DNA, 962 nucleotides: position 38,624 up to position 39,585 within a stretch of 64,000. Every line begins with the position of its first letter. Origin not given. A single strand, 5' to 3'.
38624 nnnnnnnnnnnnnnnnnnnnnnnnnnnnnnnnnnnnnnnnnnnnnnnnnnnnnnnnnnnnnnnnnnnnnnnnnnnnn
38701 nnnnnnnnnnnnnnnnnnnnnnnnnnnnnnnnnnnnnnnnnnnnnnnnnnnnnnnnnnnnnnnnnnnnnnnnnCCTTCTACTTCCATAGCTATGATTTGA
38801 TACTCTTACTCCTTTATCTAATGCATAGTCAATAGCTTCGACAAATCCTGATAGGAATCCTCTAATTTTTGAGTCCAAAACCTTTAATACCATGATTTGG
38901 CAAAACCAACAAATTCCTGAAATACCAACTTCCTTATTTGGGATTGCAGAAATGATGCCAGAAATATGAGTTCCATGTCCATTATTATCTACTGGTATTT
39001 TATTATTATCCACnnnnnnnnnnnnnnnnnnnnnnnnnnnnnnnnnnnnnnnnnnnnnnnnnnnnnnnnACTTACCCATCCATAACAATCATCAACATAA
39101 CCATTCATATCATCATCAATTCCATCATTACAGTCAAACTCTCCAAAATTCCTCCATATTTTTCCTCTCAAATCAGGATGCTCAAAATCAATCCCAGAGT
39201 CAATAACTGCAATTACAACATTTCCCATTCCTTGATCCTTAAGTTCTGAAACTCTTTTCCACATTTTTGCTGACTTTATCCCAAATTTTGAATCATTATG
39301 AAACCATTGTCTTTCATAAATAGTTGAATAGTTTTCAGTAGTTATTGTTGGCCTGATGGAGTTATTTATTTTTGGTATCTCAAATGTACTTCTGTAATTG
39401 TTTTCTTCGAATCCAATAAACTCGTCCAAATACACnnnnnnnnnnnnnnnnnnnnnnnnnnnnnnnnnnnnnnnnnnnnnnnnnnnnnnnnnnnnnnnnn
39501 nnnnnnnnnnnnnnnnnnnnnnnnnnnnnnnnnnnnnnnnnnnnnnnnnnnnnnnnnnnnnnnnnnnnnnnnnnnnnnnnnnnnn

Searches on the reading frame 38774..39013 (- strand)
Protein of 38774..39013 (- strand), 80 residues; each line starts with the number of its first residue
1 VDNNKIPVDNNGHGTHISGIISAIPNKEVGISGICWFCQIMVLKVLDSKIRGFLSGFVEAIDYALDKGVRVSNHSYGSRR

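Call 82: search_protein_families(library=pfam, proteins=[window:38774-39013:-], max_evalue=0.01)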
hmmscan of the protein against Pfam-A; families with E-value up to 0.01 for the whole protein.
window:38774-39013:- (80 aa): 1 family
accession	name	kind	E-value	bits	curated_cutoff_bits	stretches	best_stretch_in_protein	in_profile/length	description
PF00082.27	Peptidase_S8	-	3.6e-14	53.2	21.8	1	2-77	45-119/288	Subtilase family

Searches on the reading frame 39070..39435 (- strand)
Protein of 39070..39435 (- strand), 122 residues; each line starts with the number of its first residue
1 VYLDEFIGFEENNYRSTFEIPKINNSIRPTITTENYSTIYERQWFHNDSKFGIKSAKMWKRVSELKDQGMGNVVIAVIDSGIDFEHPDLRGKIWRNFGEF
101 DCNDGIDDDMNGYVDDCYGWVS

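Call 82: search_protein_families(library=pfam, proteins=[window:39070-39435:-], max_evalue=0.01)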
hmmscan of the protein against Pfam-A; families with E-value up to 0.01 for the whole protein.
window:39070-39435:- (122 aa): 1 family
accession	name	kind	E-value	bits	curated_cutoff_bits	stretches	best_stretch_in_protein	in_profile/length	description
PF00082.27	Peptidase_S8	-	0.0001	22.2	21.8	1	72-103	3-40/288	Subtilase family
